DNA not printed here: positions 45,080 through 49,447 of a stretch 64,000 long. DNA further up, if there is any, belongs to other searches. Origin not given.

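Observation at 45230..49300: Unnamed domain family shared by the triplicated unit and a second large T9SS cargo 28 kb away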

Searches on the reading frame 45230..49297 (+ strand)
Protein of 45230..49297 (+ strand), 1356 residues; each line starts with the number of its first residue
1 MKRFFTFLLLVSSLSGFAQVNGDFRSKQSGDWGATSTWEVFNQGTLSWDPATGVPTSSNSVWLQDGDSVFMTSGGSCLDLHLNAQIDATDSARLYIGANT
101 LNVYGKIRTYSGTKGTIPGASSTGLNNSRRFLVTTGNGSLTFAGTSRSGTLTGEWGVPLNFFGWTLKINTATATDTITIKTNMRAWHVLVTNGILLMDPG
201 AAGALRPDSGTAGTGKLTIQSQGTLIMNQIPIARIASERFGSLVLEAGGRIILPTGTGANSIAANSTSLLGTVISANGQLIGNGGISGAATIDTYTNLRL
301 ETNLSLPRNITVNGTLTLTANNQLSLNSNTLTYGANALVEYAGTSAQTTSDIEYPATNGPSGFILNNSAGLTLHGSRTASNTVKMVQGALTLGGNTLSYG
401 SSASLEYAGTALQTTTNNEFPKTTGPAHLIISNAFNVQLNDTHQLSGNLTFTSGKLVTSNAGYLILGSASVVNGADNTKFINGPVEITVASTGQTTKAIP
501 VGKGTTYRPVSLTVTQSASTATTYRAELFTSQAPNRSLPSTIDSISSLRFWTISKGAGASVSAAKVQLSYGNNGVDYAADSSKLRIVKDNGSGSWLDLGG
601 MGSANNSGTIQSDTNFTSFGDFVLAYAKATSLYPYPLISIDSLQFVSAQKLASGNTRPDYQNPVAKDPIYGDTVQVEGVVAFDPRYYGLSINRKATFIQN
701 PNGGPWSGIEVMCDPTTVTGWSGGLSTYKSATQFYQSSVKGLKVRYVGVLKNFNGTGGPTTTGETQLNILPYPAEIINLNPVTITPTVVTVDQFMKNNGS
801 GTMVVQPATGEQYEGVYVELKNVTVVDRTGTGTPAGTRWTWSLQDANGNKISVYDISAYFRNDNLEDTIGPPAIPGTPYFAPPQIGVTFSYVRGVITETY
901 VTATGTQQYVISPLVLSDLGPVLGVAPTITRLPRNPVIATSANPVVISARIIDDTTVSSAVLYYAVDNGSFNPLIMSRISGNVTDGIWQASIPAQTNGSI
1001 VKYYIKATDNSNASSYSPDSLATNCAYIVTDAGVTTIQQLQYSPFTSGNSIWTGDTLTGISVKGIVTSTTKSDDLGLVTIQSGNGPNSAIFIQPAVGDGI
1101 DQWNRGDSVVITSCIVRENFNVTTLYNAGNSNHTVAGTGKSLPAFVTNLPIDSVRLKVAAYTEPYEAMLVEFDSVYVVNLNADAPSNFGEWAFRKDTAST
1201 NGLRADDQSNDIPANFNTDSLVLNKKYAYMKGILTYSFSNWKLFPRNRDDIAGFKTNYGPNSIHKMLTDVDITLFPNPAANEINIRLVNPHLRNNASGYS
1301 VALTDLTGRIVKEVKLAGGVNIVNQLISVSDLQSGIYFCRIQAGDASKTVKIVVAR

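Call 6: search_protein_families(library=pfam, proteins=[window:45230-49297:+], max_evalue=1)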
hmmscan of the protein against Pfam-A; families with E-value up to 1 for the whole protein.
window:45230-49297:+ (1356 aa): 2 families
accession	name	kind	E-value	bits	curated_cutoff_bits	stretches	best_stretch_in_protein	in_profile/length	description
PF18962.6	Por_Secre_tail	-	5.5e-13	49.4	27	1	1274-1354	1-75/75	Secretion system C-terminal sorting domain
PF24893.1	DUF7743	-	0.082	13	27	1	942-1017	19-90/120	Domain of unknown function (DUF7743)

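Call 7: search_protein_families(library=ncbifam, proteins=[window:45230-49297:+], max_evalue=1)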
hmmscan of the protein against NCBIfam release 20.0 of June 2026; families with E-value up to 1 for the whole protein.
window:45230-49297:+ (1356 aa): 3 families
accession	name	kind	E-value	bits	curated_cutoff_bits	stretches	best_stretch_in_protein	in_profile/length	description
TIGR04183.1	Por_Secre_tail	domain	3.2e-11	43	23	1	1274-1354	1-71/72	T9SS type A sorting domain-containing protein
NF052323.1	T9SSA_dep_M6i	equivalog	9.9e-08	30.4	600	1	1258-1356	944-1043/1043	T9SS-dependent M6-like inactivated metalloprotease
NF033681.1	ExeM_NucH_DNase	subfamily_domain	1.1e-05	24.5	300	1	1062-1195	1-130/546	ExeM/NucH family extracellular endonuclease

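Call 10: search_solved_structures(query=window:45230-49297:+, max_evalue=1)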
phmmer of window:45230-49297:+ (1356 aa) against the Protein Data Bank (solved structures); distinct sequences matched with E-value up to 1: 2.
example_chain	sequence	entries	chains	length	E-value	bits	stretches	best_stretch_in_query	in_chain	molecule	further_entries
8glk_D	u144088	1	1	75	0.0042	18.1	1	1271-1354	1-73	Endonuclease I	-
8glj_D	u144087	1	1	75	0.39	11.6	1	1271-1353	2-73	Por secretion system C-terminal sorting domain-containing protein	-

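Call 23: find_encoding_contigs(protein=window:45230-49297:+, flank=3000, max_places=3)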
Protein window:45230-49297:+ (1356 aa): 1 contig read that carries it; 1 place shown.
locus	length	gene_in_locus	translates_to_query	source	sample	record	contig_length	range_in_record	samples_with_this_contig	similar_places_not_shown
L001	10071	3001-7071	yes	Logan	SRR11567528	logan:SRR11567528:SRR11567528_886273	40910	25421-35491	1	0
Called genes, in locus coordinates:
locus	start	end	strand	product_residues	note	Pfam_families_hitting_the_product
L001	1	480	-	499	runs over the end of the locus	PF00772:DnaB, PF03796:DnaB_C, PF13481:AAA_25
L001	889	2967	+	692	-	-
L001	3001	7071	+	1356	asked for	PF18962:Por_Secre_tail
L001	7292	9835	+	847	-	PF02861:Clp_N, PF13191:AAA_16 (weak), PF00004:AAA, PF17871:AAA_lid_9, PF00004:AAA, PF07724:AAA_2, PF07728:AAA_5, PF10431:ClpB_D2-small, +8 more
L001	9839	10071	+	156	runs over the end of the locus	PF02590:SPOUT_MTase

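Call 48: find_related_loci(query=window:45230-49297:+, collection=genome_contigs, flank=6000)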
Query window:45230-49297:+ (1356 aa) in genome_contigs; peptide patterns used: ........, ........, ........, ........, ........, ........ (x = any residue, [..] = any of these).
34 stretches matched a pattern; 4 encode a relative of the query (tblastn E <= 1e-3); 4 distinct loci.
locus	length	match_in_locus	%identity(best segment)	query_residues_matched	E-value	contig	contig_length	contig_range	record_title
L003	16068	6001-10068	90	1-1356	0e+0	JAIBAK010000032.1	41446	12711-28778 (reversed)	MAG: Bacteroidia bacterium isolate SSF48 NODE_16975_length_41446_cov_51.257194, whole genome shotgun sequence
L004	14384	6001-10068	85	1-1356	0e+0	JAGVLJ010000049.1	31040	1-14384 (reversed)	MAG: Bacteroidia bacterium isolate SW_8 c_000000008843, whole genome shotgun sequence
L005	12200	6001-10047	56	1-1353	0e+0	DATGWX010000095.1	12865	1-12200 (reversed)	MAG TPA_asm: Bacteroidia bacterium isolate SMAG_U10593 k141_101668, whole genome shotgun sequence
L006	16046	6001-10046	58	1-1353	0e+0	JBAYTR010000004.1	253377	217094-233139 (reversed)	MAG: Bacteroidia bacterium isolate SO_2016_LW3_13 scaffold00047_LW162_2016, whole genome shotgun sequence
